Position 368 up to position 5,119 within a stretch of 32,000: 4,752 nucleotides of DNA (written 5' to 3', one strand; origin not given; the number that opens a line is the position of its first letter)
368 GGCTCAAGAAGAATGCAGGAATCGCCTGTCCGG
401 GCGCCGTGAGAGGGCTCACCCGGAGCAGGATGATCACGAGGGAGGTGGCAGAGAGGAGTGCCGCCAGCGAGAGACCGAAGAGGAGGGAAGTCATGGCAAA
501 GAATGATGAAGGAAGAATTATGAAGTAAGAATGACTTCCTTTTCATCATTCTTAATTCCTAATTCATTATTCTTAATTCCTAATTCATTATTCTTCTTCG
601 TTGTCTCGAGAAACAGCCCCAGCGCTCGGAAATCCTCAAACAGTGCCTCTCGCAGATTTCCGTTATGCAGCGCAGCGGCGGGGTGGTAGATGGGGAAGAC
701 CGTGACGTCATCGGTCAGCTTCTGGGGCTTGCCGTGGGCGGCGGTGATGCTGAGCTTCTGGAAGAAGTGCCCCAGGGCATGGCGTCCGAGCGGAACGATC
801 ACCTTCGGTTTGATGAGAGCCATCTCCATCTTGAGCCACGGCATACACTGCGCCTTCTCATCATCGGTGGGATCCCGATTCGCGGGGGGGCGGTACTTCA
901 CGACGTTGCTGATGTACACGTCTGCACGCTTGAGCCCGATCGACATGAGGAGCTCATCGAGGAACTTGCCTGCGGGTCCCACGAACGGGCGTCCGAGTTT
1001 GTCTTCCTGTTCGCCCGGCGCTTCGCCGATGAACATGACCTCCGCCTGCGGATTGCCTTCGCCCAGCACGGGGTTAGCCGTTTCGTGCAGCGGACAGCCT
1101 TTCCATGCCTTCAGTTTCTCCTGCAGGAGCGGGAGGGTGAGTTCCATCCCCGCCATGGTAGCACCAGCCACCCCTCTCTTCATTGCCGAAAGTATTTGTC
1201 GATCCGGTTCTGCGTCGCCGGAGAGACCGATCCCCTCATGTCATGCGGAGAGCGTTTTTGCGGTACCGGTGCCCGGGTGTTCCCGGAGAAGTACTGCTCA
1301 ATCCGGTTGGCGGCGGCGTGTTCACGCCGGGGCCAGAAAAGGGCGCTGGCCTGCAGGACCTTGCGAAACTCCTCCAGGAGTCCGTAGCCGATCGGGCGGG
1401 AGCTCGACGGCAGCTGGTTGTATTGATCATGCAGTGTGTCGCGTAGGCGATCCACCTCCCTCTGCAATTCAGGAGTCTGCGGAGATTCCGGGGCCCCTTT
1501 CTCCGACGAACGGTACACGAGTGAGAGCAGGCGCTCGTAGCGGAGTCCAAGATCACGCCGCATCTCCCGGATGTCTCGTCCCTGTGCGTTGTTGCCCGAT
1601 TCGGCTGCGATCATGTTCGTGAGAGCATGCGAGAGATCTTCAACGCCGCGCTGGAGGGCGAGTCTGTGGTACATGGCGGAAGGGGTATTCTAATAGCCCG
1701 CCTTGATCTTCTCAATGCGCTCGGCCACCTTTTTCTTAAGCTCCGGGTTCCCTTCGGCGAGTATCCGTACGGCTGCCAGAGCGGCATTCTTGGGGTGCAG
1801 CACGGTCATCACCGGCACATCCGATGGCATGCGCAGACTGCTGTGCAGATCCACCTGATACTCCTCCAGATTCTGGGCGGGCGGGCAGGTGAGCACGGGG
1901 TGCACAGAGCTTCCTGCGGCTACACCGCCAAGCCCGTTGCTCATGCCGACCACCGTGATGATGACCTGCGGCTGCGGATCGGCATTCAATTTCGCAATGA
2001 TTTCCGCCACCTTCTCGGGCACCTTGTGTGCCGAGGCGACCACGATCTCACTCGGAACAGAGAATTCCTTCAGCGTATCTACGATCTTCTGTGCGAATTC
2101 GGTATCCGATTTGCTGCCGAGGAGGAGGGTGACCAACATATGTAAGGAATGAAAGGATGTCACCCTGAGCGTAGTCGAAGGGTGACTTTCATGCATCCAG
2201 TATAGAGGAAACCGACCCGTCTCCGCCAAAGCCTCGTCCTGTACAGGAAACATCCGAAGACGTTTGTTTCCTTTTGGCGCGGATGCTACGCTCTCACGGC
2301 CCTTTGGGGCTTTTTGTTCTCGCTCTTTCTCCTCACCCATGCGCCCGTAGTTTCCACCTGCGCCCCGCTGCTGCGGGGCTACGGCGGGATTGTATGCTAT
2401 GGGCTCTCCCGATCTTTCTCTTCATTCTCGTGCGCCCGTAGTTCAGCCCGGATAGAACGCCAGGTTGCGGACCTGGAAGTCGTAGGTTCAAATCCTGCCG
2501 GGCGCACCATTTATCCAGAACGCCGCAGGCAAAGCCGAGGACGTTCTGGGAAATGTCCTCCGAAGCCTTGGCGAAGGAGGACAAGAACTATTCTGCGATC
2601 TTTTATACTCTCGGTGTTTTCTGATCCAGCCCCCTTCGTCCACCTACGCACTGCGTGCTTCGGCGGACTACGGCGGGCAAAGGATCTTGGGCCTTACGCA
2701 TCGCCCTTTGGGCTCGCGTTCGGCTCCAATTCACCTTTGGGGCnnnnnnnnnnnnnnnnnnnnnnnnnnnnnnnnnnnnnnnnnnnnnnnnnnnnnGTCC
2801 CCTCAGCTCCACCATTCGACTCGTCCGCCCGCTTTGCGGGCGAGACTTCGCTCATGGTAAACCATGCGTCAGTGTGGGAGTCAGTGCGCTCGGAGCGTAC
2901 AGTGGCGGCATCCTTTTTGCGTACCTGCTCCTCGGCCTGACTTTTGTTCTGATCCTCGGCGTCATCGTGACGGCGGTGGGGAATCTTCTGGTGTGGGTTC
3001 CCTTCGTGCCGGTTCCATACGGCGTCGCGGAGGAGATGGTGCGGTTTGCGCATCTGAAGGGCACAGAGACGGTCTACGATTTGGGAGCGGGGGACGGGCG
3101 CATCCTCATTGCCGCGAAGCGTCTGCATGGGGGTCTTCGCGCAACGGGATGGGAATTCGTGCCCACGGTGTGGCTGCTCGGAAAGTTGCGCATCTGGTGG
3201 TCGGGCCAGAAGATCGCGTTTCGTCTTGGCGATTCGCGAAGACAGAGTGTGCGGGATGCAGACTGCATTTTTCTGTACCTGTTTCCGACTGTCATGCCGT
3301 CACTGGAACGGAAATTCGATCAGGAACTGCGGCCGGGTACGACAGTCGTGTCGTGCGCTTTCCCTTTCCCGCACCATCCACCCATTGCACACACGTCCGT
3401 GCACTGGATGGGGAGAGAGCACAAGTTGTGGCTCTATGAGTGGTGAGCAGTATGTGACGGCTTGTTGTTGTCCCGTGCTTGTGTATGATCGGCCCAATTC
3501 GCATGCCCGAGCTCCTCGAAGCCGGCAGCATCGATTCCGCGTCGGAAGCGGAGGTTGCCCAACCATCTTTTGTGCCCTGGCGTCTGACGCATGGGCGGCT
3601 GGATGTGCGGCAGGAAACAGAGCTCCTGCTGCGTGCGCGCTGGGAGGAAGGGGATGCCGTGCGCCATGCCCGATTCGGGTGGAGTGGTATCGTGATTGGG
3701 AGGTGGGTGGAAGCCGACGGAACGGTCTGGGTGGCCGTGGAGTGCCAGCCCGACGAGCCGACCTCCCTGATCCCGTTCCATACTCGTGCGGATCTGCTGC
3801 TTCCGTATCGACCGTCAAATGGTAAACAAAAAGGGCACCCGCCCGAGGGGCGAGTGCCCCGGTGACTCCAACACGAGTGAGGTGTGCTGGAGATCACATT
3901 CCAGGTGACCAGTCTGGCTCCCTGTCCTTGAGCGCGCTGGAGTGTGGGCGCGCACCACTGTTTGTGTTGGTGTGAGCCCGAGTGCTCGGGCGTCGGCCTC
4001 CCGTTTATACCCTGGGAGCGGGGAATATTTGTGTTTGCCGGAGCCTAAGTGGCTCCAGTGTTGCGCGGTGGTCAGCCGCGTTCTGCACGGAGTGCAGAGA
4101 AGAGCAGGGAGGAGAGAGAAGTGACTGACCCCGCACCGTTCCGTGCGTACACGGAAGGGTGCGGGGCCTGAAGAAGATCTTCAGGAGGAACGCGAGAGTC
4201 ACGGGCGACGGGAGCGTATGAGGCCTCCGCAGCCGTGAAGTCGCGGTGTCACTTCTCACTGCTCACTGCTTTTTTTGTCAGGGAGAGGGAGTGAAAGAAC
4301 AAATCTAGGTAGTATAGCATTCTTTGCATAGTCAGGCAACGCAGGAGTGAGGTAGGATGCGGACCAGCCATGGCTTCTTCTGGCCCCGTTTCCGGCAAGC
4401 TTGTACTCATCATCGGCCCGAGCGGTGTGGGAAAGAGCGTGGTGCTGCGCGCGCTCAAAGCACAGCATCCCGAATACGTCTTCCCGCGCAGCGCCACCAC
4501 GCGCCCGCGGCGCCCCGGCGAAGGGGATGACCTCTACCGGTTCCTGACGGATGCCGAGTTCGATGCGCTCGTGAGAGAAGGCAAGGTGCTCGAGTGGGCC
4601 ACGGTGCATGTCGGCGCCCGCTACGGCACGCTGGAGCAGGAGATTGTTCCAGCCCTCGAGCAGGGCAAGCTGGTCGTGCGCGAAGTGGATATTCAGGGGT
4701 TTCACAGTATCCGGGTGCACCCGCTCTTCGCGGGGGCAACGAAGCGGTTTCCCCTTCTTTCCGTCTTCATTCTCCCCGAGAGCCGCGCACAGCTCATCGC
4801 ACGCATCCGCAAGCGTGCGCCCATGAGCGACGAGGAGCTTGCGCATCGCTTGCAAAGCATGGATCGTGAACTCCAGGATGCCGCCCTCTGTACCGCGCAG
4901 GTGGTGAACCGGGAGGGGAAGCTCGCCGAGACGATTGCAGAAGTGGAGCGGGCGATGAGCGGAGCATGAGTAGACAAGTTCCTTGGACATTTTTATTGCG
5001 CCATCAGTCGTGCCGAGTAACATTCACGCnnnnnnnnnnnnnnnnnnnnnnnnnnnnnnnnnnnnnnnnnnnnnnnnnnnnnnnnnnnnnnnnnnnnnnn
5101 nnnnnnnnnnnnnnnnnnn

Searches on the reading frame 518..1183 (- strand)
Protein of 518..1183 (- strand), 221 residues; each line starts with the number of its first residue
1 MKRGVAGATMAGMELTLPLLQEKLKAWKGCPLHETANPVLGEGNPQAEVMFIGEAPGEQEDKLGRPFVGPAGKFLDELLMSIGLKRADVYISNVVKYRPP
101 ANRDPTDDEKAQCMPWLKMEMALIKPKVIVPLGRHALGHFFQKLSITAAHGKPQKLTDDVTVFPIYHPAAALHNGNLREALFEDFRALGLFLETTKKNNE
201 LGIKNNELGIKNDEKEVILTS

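Call 7: search_protein_families(library=pfam, proteins=[window:518-1183:-], max_evalue=0.001)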
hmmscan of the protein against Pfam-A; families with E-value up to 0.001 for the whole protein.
window:518-1183:- (221 aa): 1 family
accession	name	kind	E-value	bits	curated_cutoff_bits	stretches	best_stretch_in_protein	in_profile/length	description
PF03167.25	UDG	-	1.1e-36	126.5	24.3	1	41-184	2-135/141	Uracil DNA glycosylase superfamily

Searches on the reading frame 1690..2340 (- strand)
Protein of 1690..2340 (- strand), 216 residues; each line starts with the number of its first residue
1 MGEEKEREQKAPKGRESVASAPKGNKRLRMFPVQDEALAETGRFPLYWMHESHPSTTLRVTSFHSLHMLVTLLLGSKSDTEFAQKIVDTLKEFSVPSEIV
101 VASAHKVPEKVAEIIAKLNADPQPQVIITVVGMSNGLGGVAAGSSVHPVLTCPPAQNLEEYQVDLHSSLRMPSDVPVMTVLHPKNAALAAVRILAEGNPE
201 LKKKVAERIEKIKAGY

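Call 7: search_protein_families(library=pfam, proteins=[window:1690-2340:-], max_evalue=0.001)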
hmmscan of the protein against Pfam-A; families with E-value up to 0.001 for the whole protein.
window:1690-2340:- (216 aa): 1 family
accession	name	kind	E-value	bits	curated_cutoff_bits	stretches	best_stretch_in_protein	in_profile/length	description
PF00731.26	AIRC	-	3.4e-38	130.9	30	1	70-211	2-144/148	AIR carboxylase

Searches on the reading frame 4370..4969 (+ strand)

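Call 71: search_protein_families(library=pfam, max_evalue=0.01, proteins=[window:4370-4969:+])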
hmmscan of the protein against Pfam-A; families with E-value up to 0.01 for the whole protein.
window:4370-4969:+ (199 aa): 8 families
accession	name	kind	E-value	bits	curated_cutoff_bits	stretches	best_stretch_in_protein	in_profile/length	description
PF00625.27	Guanylate_kin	-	1.5e-23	83.8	25.2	1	9-197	2-180/182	Guanylate kinase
PF13401.12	AAA_22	-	1.2e-05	26.1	27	1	10-60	6-55/130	AAA domain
PF13191.12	AAA_16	-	3.6e-05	24.8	32.6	1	9-35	24-50/167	AAA ATPase domain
PF13671.12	AAA_33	-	6e-05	23.8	27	1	11-152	1-121/143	AAA domain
PF00005.33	ABC_tran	-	0.0014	19.7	25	1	8-33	10-35/137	ABC transporter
PF13238.12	AAA_18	-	0.0021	18.9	29.4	1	12-66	1-39/128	AAA domain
PF13521.12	AAA_28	-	0.0055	17.4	27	1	12-43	2-33/164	AAA domain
PF03193.22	RsgA_GTPase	-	0.0068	16.7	30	0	8-32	105-129/174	RsgA GTPase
